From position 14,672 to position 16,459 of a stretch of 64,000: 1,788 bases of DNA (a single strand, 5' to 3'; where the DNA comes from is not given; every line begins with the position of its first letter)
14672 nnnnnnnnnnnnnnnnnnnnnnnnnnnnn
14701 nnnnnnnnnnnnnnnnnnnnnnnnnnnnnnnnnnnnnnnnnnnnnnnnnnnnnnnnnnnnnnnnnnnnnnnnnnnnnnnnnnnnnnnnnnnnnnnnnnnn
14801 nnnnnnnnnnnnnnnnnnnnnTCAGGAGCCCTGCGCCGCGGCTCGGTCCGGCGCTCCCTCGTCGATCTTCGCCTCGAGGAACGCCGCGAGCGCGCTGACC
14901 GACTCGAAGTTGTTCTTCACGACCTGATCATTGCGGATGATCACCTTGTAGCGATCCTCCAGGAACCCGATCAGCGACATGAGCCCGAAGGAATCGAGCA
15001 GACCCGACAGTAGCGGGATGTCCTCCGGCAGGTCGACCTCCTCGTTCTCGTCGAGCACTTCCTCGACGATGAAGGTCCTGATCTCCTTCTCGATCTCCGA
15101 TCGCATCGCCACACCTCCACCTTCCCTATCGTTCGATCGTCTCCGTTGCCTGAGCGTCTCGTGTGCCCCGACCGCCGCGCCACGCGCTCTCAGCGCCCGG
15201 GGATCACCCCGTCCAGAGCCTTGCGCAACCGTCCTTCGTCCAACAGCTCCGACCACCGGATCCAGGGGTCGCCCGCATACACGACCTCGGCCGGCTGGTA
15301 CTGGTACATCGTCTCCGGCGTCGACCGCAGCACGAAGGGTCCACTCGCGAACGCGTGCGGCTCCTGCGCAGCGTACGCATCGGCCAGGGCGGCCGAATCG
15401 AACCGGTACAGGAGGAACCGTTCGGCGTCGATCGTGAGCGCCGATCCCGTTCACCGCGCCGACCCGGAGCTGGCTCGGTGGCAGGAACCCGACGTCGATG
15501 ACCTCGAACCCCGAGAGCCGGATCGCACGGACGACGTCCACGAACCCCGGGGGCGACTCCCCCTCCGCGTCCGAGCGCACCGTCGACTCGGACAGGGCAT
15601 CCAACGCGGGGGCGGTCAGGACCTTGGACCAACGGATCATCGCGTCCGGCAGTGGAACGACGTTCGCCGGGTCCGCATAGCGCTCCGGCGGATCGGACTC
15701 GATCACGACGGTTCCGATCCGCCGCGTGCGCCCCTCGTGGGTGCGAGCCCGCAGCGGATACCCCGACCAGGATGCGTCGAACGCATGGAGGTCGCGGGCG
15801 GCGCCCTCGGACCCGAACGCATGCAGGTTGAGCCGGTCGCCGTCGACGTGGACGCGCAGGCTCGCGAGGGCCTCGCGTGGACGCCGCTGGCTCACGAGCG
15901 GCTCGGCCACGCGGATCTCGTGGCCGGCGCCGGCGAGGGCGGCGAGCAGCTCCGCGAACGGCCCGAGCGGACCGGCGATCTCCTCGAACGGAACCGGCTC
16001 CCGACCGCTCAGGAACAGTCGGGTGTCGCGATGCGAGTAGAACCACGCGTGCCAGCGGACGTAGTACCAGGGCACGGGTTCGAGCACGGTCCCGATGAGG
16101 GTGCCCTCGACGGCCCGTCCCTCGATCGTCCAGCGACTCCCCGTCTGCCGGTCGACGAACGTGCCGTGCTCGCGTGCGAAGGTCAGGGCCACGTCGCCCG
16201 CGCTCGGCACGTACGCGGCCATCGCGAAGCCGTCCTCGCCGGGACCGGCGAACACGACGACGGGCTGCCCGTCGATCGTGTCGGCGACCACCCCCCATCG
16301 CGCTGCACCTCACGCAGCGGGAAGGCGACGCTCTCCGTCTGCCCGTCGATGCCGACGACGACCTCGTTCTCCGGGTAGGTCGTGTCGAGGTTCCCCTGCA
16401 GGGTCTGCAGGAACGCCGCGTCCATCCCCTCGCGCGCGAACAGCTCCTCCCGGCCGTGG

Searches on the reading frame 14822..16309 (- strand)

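Call 30: search_protein_families(library=pfam, proteins=[window:14822-16309:-], max_evalue=0.0001)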
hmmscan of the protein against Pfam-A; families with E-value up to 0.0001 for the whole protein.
window:14822-16309:- (495 aa): 1 family
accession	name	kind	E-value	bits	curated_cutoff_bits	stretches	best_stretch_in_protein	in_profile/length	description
PF11376.13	DUF3179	-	1.7e-05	24.9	27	1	6-95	209-291/292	Protein of unknown function (DUF3179)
